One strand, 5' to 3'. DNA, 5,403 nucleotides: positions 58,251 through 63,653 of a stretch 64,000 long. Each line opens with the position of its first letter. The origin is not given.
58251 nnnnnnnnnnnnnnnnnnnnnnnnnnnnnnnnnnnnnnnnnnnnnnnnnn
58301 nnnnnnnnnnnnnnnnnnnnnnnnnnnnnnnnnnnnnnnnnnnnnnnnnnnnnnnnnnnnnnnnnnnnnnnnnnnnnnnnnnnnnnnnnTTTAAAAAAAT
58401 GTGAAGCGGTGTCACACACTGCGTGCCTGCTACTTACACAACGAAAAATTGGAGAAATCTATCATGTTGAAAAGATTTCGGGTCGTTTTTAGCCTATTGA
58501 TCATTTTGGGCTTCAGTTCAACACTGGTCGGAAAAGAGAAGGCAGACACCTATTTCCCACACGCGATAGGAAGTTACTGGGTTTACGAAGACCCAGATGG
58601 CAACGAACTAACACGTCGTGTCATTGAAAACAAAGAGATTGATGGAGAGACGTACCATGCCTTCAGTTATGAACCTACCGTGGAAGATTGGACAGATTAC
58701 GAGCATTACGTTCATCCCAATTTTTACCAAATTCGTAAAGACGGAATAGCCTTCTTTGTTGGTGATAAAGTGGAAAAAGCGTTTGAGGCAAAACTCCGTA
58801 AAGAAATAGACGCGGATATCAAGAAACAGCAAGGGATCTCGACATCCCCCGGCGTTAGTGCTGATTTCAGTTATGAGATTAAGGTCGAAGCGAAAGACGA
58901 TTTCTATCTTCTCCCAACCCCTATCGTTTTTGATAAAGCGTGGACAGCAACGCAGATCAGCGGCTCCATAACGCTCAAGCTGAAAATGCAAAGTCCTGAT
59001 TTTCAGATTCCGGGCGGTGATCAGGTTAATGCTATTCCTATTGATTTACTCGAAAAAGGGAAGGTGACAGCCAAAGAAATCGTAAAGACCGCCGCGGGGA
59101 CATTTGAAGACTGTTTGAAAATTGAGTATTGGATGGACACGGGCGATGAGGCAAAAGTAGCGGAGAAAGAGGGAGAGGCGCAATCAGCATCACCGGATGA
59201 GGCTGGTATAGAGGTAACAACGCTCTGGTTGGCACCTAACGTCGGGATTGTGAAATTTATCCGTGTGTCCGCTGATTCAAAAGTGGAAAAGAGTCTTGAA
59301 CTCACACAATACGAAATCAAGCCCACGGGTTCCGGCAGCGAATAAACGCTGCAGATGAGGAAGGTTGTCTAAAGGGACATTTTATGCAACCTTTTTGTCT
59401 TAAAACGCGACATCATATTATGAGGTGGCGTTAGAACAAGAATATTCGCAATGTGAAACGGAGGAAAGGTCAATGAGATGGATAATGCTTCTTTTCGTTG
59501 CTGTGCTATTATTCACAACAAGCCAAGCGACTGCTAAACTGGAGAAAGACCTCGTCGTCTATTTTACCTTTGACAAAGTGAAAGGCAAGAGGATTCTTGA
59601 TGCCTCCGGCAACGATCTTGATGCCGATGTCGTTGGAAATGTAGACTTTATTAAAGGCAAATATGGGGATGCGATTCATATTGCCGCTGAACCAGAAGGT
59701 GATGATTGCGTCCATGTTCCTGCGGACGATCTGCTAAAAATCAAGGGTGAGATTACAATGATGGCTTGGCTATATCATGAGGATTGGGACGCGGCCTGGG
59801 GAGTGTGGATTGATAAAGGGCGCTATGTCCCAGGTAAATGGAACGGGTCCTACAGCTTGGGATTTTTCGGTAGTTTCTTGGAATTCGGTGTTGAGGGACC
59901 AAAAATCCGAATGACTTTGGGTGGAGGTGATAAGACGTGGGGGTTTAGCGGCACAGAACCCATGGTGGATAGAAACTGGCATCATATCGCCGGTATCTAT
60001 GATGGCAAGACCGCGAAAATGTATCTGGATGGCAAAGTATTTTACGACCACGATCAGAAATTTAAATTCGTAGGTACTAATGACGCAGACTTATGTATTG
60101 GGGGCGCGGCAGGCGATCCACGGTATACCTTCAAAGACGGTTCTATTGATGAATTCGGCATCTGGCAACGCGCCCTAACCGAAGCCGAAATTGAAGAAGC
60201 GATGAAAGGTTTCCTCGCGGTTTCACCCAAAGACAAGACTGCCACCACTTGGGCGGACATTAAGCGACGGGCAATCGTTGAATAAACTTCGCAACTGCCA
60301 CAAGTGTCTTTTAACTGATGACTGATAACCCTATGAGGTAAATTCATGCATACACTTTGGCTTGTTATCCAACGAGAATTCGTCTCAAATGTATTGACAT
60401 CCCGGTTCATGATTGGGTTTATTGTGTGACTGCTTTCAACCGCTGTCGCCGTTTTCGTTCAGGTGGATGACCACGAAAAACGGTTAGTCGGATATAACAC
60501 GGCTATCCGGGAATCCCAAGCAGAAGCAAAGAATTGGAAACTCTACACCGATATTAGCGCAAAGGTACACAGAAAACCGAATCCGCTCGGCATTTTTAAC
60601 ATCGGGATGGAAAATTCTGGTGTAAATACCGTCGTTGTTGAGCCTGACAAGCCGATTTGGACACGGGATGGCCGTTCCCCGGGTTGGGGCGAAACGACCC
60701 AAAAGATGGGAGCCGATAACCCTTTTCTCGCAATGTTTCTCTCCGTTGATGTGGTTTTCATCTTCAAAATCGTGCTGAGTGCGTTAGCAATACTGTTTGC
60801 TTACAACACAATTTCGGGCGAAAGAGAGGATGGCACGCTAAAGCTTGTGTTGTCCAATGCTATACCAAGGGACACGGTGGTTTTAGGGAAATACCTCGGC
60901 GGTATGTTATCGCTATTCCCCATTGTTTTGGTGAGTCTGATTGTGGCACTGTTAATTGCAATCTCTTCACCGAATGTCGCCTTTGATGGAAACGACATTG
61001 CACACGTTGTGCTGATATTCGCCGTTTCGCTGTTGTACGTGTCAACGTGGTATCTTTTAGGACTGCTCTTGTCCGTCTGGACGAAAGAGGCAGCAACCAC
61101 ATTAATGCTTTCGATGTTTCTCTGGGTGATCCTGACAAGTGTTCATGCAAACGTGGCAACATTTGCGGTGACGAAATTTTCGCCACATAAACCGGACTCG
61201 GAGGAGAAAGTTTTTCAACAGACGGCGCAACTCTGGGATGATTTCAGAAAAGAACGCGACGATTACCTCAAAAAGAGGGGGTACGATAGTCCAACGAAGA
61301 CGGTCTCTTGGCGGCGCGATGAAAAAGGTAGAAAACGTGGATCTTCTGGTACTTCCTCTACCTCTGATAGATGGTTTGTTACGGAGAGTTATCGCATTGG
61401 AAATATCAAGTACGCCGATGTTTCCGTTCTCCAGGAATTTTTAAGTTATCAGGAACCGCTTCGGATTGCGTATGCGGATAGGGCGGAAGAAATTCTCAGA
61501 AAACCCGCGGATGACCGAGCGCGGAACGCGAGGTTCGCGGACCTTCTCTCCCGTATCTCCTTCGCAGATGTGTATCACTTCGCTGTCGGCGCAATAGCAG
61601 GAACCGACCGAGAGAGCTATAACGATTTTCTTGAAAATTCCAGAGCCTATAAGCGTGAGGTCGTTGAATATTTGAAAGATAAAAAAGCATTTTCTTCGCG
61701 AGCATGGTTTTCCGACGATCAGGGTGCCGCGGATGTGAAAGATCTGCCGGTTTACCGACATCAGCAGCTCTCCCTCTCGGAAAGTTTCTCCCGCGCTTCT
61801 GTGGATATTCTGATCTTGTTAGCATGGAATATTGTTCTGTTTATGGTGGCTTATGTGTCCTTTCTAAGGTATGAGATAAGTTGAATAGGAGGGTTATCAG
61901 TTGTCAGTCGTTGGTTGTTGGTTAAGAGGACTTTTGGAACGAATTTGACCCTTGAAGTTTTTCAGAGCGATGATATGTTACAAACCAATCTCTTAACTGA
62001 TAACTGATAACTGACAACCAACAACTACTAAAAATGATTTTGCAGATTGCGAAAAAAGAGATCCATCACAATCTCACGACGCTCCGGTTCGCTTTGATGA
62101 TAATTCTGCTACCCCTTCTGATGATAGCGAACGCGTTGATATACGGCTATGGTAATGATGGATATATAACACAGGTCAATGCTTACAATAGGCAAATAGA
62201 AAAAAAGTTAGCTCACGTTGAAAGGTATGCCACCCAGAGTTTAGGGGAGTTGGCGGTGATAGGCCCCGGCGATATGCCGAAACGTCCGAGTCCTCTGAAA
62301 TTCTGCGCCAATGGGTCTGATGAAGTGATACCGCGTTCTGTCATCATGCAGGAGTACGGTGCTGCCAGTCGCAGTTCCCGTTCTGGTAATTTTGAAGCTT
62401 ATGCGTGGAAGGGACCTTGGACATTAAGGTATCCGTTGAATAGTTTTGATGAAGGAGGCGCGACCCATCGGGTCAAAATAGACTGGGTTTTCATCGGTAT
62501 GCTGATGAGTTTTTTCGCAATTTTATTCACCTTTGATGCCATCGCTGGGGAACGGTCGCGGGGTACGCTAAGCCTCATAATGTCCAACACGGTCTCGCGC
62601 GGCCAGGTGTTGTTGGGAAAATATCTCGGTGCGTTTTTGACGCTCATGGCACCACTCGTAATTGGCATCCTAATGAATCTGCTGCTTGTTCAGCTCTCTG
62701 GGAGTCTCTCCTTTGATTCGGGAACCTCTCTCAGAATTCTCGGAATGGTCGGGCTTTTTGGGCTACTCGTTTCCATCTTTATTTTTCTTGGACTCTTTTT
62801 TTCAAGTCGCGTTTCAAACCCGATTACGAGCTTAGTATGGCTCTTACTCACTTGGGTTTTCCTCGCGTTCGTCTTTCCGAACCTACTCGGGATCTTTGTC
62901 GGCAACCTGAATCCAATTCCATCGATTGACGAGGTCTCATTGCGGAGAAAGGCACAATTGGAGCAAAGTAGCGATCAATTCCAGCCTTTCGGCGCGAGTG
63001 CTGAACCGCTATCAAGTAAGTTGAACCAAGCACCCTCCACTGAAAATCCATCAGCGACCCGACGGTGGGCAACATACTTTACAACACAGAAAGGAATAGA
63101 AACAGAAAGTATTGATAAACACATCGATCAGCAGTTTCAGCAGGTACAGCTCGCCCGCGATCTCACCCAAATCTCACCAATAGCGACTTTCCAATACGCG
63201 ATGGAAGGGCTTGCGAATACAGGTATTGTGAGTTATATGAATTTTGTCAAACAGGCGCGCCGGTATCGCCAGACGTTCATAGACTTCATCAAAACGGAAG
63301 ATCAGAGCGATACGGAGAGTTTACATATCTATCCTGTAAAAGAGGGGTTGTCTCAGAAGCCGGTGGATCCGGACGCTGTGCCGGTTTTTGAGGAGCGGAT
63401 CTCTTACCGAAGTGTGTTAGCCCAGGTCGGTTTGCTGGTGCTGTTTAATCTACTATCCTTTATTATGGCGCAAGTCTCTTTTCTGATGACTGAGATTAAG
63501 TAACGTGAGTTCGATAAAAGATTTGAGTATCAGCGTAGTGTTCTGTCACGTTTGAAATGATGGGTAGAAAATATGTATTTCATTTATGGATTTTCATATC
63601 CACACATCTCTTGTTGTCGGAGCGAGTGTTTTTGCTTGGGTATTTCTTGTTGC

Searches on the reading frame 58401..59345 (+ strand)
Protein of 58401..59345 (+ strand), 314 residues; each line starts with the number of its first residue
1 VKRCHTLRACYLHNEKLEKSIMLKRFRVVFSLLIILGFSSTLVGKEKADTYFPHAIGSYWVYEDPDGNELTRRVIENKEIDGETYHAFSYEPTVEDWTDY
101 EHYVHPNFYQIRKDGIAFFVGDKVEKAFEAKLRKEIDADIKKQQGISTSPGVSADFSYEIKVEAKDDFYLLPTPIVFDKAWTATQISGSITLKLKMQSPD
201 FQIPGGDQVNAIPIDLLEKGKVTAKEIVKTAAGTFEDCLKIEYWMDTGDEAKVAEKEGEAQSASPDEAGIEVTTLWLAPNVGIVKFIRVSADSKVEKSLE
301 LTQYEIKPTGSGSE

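Call 10: search_protein_families(library=pfam, proteins=[window:58401-59345:+], max_evalue=0.001)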
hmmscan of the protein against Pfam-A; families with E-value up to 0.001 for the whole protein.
window:58401-59345:+ (314 aa): 1 family
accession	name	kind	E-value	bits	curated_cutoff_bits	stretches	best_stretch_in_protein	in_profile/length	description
PF21347.3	DUF3108_like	-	3.8e-05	24.1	27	1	214-285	129-183/199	DUF3108-like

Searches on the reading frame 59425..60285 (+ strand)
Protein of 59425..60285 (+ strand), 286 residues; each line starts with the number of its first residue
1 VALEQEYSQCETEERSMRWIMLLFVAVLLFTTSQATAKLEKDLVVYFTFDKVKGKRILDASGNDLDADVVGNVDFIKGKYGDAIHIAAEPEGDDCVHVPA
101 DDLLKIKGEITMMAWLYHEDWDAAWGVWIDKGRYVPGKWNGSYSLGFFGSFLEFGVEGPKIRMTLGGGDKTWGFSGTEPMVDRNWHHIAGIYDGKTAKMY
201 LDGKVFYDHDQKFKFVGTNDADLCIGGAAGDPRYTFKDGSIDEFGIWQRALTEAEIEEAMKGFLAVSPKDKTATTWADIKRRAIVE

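Call 10: search_protein_families(library=pfam, proteins=[window:59425-60285:+], max_evalue=0.001)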
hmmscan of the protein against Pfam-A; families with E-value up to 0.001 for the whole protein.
window:59425-60285:+ (286 aa): 2 families
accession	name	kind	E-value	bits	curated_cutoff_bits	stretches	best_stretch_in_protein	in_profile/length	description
PF13385.13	Laminin_G_3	-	6.1e-22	78.8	27.6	1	92-256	3-150/151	Concanavalin A-like lectin/glucanases superfamily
PF02210.31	Laminin_G_2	-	0.00024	22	22.9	1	160-230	31-102/126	Laminin G domain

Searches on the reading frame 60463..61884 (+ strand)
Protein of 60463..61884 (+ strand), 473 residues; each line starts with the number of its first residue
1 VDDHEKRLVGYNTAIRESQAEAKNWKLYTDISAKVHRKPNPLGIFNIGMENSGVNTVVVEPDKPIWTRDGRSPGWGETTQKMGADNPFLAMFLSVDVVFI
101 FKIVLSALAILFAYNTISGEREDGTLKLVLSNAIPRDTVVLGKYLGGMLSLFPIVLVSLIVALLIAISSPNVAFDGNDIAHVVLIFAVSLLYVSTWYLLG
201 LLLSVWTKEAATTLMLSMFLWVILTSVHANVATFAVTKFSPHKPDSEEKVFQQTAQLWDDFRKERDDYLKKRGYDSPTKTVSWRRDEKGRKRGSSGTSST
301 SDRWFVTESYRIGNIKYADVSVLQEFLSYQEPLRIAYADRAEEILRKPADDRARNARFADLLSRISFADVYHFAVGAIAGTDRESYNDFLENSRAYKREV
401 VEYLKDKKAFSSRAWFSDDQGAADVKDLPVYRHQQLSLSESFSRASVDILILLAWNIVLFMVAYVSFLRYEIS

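Call 10: search_protein_families(library=pfam, proteins=[window:60463-61884:+], max_evalue=0.001)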
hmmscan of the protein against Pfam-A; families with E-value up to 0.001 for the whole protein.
window:60463-61884:+ (473 aa): 5 families
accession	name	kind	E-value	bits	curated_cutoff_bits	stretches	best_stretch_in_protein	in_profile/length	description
PF12679.13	ABC2_membrane_2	-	4.8e-29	101.9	27.2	1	80-470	72-281/283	ABC-2 family transporter protein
PF12730.13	ABC2_membrane_4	-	5.6e-07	30.1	27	1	90-221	45-176/179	ABC-2 family transporter protein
PF13346.12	ABC2_membrane_5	-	5.7e-07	29.7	25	1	88-228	26-164/205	ABC-2 family transporter protein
PF12698.13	ABC2_membrane_3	-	5.1e-05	23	31.6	1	98-220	165-280/347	ABC-2 family transporter protein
PF12040.14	DUF3526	-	0.00036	21.7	25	1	341-434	57-144/144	Domain of unknown function (DUF3526)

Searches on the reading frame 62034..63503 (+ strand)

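Call 10: search_protein_families(library=pfam, proteins=[window:62034-63503:+], max_evalue=0.001)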
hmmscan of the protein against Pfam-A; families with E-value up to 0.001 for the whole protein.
window:62034-63503:+ (489 aa): 5 families
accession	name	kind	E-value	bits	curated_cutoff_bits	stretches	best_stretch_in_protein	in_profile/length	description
PF12679.13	ABC2_membrane_2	-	4.5e-29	102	27.2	1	4-397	2-246/283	ABC-2 family transporter protein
PF12698.13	ABC2_membrane_3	-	3e-08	33.6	31.6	1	153-282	167-291/347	ABC-2 family transporter protein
PF12040.14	DUF3526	-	2.4e-07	31.9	25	1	355-422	56-123/144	Domain of unknown function (DUF3526)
PF13346.12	ABC2_membrane_5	-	0.00026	21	25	1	153-288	38-172/205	ABC-2 family transporter protein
PF12730.13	ABC2_membrane_4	-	0.00088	19.7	27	1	150-268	53-170/179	ABC-2 family transporter protein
